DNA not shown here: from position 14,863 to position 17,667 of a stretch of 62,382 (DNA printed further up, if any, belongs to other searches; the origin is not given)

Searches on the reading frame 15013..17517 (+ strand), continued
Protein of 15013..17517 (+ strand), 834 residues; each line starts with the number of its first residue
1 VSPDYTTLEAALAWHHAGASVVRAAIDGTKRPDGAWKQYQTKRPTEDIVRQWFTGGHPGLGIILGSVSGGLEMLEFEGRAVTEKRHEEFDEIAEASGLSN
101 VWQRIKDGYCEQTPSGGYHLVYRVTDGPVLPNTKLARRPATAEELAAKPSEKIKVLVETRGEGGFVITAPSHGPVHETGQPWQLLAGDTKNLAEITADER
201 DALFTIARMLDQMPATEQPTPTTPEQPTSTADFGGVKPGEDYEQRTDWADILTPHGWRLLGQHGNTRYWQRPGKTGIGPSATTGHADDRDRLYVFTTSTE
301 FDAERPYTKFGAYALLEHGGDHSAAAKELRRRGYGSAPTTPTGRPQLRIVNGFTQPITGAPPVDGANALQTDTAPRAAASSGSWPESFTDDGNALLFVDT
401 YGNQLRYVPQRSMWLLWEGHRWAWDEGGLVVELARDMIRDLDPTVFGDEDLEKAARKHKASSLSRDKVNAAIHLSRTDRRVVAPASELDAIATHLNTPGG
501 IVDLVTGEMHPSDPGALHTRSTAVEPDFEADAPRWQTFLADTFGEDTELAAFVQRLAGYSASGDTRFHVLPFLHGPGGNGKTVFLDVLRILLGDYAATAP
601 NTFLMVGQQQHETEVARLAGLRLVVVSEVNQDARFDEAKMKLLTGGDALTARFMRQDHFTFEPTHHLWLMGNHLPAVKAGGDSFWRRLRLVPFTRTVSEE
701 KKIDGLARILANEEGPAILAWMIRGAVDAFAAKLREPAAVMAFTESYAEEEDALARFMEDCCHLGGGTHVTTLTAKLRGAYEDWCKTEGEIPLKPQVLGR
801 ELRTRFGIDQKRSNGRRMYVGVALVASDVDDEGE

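Call 41: find_homologous_proteins(query=window:15013-17514:+, max_evalue=1e-50)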
Query window:15013-17514:+ (834 aa): 1867 proteins with E <= 1e-50 among 8000 candidates; the best 120 are listed.
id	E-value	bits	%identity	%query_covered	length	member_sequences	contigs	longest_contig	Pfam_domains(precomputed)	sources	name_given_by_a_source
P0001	0.0e+0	1932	100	100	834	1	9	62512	PF19263.6,PF09250.17,PF08706.17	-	-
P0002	0.0e+0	1736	89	100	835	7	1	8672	PF19263.6,PF09250.17,PF08706.17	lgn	-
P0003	0.0e+0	1702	87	100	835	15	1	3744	PF19263.6,PF09250.17,PF08706.17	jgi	jgi:putative DNA primase/helicase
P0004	0.0e+0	1646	85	100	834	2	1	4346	PF19263.6,PF09250.17,PF08706.17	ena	-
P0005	0.0e+0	1639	85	99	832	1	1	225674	PF19263.6,PF09250.17,PF08706.17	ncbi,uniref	ncbi:phage/plasmid primase, P4 family [Streptomyces sp. NPDC001268]|uniref:phage/plasmid primase, P4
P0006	0.0e+0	1499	77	100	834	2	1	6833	PF19263.6,PF09250.17,PF08706.17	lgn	-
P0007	0.0e+0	1497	77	100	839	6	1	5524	PF19263.6,PF09250.17,PF08706.17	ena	-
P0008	0.0e+0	1467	77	99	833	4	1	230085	PF19263.6,PF09250.17,PF08706.17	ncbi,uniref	ncbi:phage/plasmid primase, P4 family [Streptomyces sp. NPDC091299]|uniref:phage/plasmid primase, P4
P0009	0.0e+0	1459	76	99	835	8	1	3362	PF19263.6,PF09250.17,PF08706.17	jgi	jgi:P4 family phage/plasmid primase-like protien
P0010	0.0e+0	1456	77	99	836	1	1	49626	PF19263.6,PF09250.17,PF08706.17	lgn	-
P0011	0.0e+0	1445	76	99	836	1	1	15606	PF19263.6,PF09250.17,PF08706.17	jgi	jgi:putative DNA primase/helicase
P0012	0.0e+0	1435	75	100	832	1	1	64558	PF19263.6,PF09250.17,PF08706.17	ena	-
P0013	0.0e+0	1425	75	100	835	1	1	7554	PF19263.6,PF09250.17,PF08706.17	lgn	-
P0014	0.0e+0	1419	74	100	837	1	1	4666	PF19263.6,PF09250.17,PF08706.17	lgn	-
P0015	0.0e+0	1237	67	96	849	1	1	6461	PF19263.6,PF09250.17,PF08706.17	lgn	-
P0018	0.0e+0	1175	65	97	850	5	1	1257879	PF19263.6,PF09250.17,PF08706.17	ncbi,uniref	ncbi:phage/plasmid primase, P4 family [Streptomyces xanthochromogenes]|uniref:phage/plasmid primase,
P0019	0.0e+0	1164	64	100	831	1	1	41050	PF19263.6,PF09250.17,PF08706.17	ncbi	ncbi:phage/plasmid primase, P4 family [Streptomyces sp. NPDC003032]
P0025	0.0e+0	1123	62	100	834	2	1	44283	PF19263.6,PF09250.17,PF08706.17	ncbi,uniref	ncbi:phage/plasmid primase, P4 family [Streptomyces sp. NPDC059003]|uniref:phage/plasmid primase, P4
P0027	0.0e+0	1120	63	98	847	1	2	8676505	PF19263.6,PF09250.17,PF08706.17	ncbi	ncbi:phage/plasmid primase, P4 family [Streptomyces sp. SGAir0957]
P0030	0.0e+0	1116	61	97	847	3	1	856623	PF19263.6,PF09250.17,PF08706.17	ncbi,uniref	ncbi:phage/plasmid primase, P4 family [Streptomyces sp. NPDC014806]|uniref:phage/plasmid primase, P4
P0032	0.0e+0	1114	62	98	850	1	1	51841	PF19263.6,PF09250.17,PF08706.17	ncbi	ncbi:phage/plasmid primase, P4 family [Streptomyces sp. NPDC055254]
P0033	0.0e+0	1114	62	100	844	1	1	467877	PF19263.6,PF09250.17,PF08706.17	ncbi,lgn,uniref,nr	ncbi:bifunctional DNA primase/polymerase [Streptomyces olivaceus]|uniref:phage/plasmid primase, P4 f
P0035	0.0e+0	1110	62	97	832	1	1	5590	PF19263.6,PF08706.17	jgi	jgi:P4 family phage/plasmid primase-like protien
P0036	0.0e+0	1110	61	97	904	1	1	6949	PF19263.6,PF09250.17,PF08706.17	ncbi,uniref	ncbi:phage/plasmid primase, P4 family, partial [Saccharomonospora sp. NPDC046836]|uniref:phage/plasm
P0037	0.0e+0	1109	63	97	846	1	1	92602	PF19263.6,PF09250.17,PF08706.17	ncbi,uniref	ncbi:phage/plasmid primase, P4 family, partial [Streptomyces sp. NPDC060020]|uniref:phage/plasmid pr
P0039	0.0e+0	1108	62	100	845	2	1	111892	PF19263.6,PF09250.17,PF08706.17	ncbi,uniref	ncbi:phage/plasmid primase, P4 family [Streptomyces mirabilis]|uniref:phage/plasmid primase, P4 fami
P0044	0.0e+0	1095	61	98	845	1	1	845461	PF19263.6,PF09250.17,PF08706.17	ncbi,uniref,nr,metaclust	ncbi:phage/plasmid primase, P4 family [Streptomyces canus]|uniref:phage/plasmid primase, P4 family n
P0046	0.0e+0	1092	61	98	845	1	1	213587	PF19263.6,PF09250.17,PF08706.17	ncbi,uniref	ncbi:phage/plasmid primase, P4 family [Streptomyces sp. NPDC102279]|uniref:phage/plasmid primase, P4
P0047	0.0e+0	1089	60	97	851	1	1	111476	PF19263.6,PF09250.17,PF08706.17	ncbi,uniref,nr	ncbi:phage/plasmid primase, P4 family [Kitasatospora sp. A2-31]|uniref:phage/plasmid primase, P4 fam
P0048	0.0e+0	1089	60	100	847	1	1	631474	PF19263.6,PF09250.17,PF08706.17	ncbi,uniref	ncbi:phage/plasmid primase, P4 family [Streptomyces sp. NPDC002564]|uniref:phage/plasmid primase, P4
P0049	0.0e+0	1088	61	100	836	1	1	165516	PF19263.6,PF09250.17,PF08706.17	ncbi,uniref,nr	ncbi:phage/plasmid primase, P4 family [Streptomyces rimosus]|uniref:phage/plasmid primase, P4 family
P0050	0.0e+0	1087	60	98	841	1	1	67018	PF19263.6,PF09250.17,PF08706.17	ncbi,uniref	ncbi:phage/plasmid primase, P4 family [Streptomyces sp. NPDC048663]|uniref:phage/plasmid primase, P4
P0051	0.0e+0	1082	59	99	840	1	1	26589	PF19263.6,PF09250.17,PF08706.17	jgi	jgi:P4 family phage/plasmid primase-like protien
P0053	0.0e+0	1077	59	100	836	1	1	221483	PF19263.6,PF09250.17,PF08706.17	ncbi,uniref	ncbi:phage/plasmid primase, P4 family [Streptomyces antibioticus]|uniref:phage/plasmid primase, P4 f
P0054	0.0e+0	1062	60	100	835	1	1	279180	PF19263.6,PF09250.17,PF08706.17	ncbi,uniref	ncbi:phage/plasmid primase, P4 family [Streptomyces sp. NPDC096132]|uniref:phage/plasmid primase, P4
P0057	0.0e+0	1054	58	97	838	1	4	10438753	PF19263.6,PF09250.17,PF08706.17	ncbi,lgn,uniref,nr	ncbi:phage/plasmid primase, P4 family [Streptomyces turgidiscabies]|uniref:phage/plasmid primase, P4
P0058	0.0e+0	1054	59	100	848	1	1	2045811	PF19263.6,PF09250.17,PF08706.17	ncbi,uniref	ncbi:phage/plasmid primase, P4 family [Streptomyces syringium]|uniref:phage/plasmid primase, P4 fami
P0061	0.0e+0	1031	58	97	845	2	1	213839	PF19263.6,PF09250.17,PF08706.17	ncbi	ncbi:phage/plasmid primase, P4 family [Streptomyces sp. NPDC002248]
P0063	0.0e+0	1012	58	97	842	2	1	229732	PF19263.6,PF09250.17,PF08706.17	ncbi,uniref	ncbi:phage/plasmid primase, P4 family [Streptomyces sp. NPDC048057]|uniref:phage/plasmid primase, P4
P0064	6.0e-294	995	57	98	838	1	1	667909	PF19263.6,PF09250.17,PF08706.17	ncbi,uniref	ncbi:phage/plasmid primase, P4 family [Streptomyces sp. NPDC012693]|uniref:phage/plasmid primase, P4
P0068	7.5e-293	992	57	99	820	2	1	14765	PF19263.6,PF08706.17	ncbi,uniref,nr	ncbi:phage/plasmid primase, P4 family [Nocardiopsis salina]|uniref:phage/plasmid primase, P4 family 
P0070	2.5e-292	990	58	98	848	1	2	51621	PF19263.6,PF09250.17,PF08706.17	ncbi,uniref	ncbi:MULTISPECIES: phage/plasmid primase, P4 family [Actinomycetes]|uniref:phage/plasmid primase, P4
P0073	1.2e-290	984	58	97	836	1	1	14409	PF19263.6,PF09250.17,PF08706.17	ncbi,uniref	ncbi:phage/plasmid primase, P4 family [Streptomyces uncialis]|uniref:phage/plasmid primase, P4 famil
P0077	2.3e-290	984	56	97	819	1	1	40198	PF19263.6,PF08706.17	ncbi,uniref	ncbi:phage/plasmid primase, P4 family [Nocardiopsis dassonvillei]|uniref:phage/plasmid primase, P4 f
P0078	9.0e-289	978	57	97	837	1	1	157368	PF19263.6,PF09250.17,PF08706.17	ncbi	ncbi:phage/plasmid primase, P4 family [Streptomyces sp. NPDC054975]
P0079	2.8e-288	977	57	97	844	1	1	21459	PF19263.6,PF09250.17,PF08706.17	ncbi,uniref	ncbi:phage/plasmid primase, P4 family [Streptomyces sp. SAS_275]|uniref:phage/plasmid primase, P4 fa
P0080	4.9e-288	976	57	99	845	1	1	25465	PF19263.6,PF09250.17,PF08706.17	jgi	jgi:P4 family phage/plasmid primase-like protien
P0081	7.8e-288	975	57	97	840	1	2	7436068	PF19263.6,PF09250.17,PF08706.17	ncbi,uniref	ncbi:phage/plasmid primase, P4 family [Streptomyces racemochromogenes]|uniref:phage/plasmid primase,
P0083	2.5e-287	974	56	99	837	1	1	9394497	PF19263.6,PF09250.17,PF08706.17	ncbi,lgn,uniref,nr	ncbi:phage/plasmid primase, P4 family [Streptomyces sp. NBC_00842]|uniref:phage/plasmid primase, P4 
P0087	6.5e-287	972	56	98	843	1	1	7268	PF19263.6,PF09250.17,PF08706.17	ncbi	ncbi:phage/plasmid primase, P4 family [Streptomyces youssoufiensis]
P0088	1.4e-286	971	56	99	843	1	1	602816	PF19263.6,PF09250.17,PF08706.17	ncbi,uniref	ncbi:phage/plasmid primase, P4 family [Streptomyces parvulus]|uniref:phage/plasmid primase, P4 famil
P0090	1.5e-286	971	57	97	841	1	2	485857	PF19263.6,PF09250.17,PF08706.17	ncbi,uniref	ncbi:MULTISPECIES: phage/plasmid primase, P4 family [unclassified Streptomyces]|uniref:phage/plasmid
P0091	2.9e-286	970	56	97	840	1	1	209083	PF19263.6,PF09250.17,PF08706.17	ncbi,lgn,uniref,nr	ncbi:phage/plasmid primase, P4 family [Streptomyces sp. A1136]|uniref:phage/plasmid primase, P4 fami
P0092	4.6e-286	969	56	99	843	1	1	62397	PF19263.6,PF09250.17,PF08706.17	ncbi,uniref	ncbi:phage/plasmid primase, P4 family [Streptomyces sp. NPDC005899]|uniref:phage/plasmid primase, P4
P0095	1.1e-284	965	56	98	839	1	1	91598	PF19263.6,PF09250.17,PF08706.17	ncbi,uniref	ncbi:phage/plasmid primase, P4 family [Streptomyces sp. NPDC005180]|uniref:phage/plasmid primase, P4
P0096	2.7e-284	963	56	97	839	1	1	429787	PF19263.6,PF09250.17,PF08706.17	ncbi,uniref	ncbi:phage/plasmid primase, P4 family [Streptomyces sp. NPDC001315]|uniref:phage/plasmid primase, P4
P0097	4.6e-284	963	55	100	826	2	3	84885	PF19263.6,PF08706.17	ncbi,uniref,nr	ncbi:phage/plasmid primase, P4 family [Nocardiopsis tropica]|uniref:phage/plasmid primase, P4 family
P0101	1.8e-282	957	56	97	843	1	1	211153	PF19263.6,PF09250.17,PF08706.17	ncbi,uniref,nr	ncbi:bifunctional DNA primase/polymerase [Streptomyces sp. ISL-43]|uniref:phage/plasmid primase, P4 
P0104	9.4e-282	955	56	97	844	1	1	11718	PF19263.6,PF09250.17,PF08706.17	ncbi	ncbi:phage/plasmid primase, P4 family [Streptomyces sp. NPDC055055]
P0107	1.7e-280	951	56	97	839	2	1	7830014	PF19263.6,PF09250.17,PF08706.17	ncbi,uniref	ncbi:phage/plasmid primase, P4 family [Streptomyces violaceoruber]|uniref:phage/plasmid primase, P4 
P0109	1.3e-279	948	56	96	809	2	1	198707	PF19263.6,PF09250.17,PF08706.17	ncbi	ncbi:phage/plasmid primase, P4 family, partial [Streptomyces sp. NPDC056543]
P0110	1.5e-279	948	57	97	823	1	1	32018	PF19263.6,PF09250.17,PF08706.17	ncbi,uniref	ncbi:phage/plasmid primase, P4 family, partial [Streptomyces hydrogenans]|uniref:phage/plasmid prima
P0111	1.6e-279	948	55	100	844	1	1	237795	PF19263.6,PF09250.17,PF08706.17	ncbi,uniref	ncbi:phage/plasmid primase, P4 family [Streptomyces sp. NPDC002994]|uniref:phage/plasmid primase, P4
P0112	4.7e-279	946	56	97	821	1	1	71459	PF19263.6,PF09250.17,PF08706.17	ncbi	ncbi:phage/plasmid primase, P4 family, partial [Streptomyces sp. NPDC055607]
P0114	1.4e-278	945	56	96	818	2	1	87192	PF19263.6,PF09250.17,PF08706.17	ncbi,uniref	ncbi:phage/plasmid primase, P4 family, partial [Streptomyces virginiae]|uniref:phage/plasmid primase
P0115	2.1e-278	944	56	98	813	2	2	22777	PF19263.6,PF09250.17,PF08706.17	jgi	jgi:P4 family phage/plasmid primase-like protien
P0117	1.0e-276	938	56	99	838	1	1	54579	PF19263.6,PF09250.17,PF08706.17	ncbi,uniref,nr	ncbi:phage/plasmid primase, P4 family [Streptomyces niveus]|uniref:phage/plasmid primase, P4 family 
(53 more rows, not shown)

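Call 42: find_encoding_contigs(protein=P0002, flank=2500, max_places=2)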
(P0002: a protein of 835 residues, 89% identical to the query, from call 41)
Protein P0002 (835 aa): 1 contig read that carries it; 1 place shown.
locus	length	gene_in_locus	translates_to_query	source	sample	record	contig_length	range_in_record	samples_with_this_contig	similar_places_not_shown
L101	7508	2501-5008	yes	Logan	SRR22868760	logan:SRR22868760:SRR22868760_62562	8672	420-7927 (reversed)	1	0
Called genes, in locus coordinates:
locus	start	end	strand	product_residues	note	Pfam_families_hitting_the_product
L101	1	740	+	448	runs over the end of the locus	PF00145:DNA_methylase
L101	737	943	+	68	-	-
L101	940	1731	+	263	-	PF12705:PDDEXK_1 (faint)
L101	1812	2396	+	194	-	-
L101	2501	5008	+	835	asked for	PF09250:Prim-Pol, PF08706:D5_N, PF19263:DUF5906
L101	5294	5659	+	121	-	-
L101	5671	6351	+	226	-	-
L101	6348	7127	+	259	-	-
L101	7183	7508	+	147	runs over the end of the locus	-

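Call 43: find_encoding_contigs(protein=P0005, flank=2500, max_places=2)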
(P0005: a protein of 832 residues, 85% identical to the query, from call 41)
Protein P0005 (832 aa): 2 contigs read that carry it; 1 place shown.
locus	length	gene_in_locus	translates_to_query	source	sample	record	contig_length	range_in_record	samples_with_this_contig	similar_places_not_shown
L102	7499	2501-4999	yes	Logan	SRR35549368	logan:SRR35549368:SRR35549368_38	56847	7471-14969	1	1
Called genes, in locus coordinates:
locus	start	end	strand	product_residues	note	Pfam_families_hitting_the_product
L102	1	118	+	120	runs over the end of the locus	-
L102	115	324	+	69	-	-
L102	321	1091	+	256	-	-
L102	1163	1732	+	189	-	-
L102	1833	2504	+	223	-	PF11523:DUF3223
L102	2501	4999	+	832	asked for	PF09250:Prim-Pol, PF08706:D5_N, PF19263:DUF5906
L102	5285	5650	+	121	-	-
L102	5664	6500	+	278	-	PF13560:HTH_31 (faint), PF13384:HTH_23 (faint)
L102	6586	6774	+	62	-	-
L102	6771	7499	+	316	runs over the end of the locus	PF00145:DNA_methylase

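Call 44: find_encoding_contigs(protein=P0004, flank=2500, max_places=2)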
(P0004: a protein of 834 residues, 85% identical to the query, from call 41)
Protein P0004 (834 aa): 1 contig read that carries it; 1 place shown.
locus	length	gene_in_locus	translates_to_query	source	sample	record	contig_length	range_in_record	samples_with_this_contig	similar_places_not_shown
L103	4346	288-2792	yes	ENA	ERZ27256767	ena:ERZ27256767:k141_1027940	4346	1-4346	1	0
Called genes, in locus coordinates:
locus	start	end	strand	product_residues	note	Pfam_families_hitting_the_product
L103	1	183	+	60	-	?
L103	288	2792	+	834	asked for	PF09250:Prim-Pol, PF08706:D5_N, PF19263:DUF5906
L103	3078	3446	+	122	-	-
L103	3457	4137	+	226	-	-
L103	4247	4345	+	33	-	?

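Call 45: find_encoding_contigs(protein=P0003, flank=2500, max_places=2)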
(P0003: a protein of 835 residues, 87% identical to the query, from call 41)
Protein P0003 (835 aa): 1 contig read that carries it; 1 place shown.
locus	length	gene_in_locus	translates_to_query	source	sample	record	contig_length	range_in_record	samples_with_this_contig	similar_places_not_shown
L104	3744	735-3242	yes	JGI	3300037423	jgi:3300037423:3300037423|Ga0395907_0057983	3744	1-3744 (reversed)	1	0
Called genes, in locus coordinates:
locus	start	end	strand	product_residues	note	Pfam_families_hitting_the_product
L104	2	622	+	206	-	?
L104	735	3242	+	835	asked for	PF09250:Prim-Pol, PF08706:D5_N, PF19263:DUF5906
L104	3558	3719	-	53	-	-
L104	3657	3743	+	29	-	?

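Call 61: predict_structure(alignment_id=A4)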
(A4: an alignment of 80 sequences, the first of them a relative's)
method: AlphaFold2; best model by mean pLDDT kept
length: 834 residues; sequences in the alignment: 80
mean_pLDDT: 81.2   pTM: 0.50
mean pLDDT of the five models: 81.2, 79.6, 79.3, 77.6, 77.5
residues with pLDDT >= 90: 461; 70-90: 201; 50-70: 35; < 50: 137
segments of 3 or more residues with pLDDT < 50: 217-234, 338-377, 598-665, 828-834
pLDDT, mean of each block of 10 residues (from residue 1): 74 98 94 94 97 95 97 97 96 89 96 97 95 95 93 95 95 92 94 95 92 63 34 67 93 94 86 84 75 87 89 95 94 71 31 31 34 46 80 94 94 93 93 96 92 94 95 94 88 92 96 93 96 94 89 91 75 76 88 70 38 40 38 43 35 36 55 61 73 84 90 97 96 88 81 84 87 92 88 83 87 91 73 38
secondary structure, 60 per line:
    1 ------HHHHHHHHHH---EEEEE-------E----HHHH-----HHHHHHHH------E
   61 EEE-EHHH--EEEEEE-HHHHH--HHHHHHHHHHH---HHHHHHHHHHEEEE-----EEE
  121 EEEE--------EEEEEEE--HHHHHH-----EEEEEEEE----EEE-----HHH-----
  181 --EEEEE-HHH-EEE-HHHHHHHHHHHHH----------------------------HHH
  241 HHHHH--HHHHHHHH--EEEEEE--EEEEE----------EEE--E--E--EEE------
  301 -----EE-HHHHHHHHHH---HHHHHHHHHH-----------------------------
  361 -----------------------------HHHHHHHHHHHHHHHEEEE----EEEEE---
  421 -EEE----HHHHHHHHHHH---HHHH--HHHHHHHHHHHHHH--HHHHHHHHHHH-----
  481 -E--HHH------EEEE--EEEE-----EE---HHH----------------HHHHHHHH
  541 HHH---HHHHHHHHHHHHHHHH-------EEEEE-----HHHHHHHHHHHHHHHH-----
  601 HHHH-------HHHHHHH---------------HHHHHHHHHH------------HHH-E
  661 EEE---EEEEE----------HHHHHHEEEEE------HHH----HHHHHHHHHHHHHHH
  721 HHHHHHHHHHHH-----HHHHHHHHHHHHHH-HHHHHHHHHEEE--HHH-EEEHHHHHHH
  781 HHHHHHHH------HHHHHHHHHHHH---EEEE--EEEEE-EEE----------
elements in order (helices of 4 or more, strands of 3 or more residues): H7-16 E20-24 H37-40 H46-53 E60-63 E71-76 H78-82 H85-95 H99-108 E109-112 E118-124 E133-139 H142-147 E153-160 E165-167 E183-187 E193-195 H197-209 H238-245 H248-255 E258-263 E266-270 E281-283 E292-294 H309-318 H322-331 H390-404 E405-408 E413-417 E422-424 H429-439 H443-446 H449-462 H465-475 E494-497 E500-503 H533-543 H547-562 E570-574 H580-595 H601-604 H612-618 H634-643 E660-663 E667-671 H682-687 E688-692 H706-732 H738-751 H753-761 E762-764 E771-773 H774-788 H795-806 E810-813 E816-820 E822-824
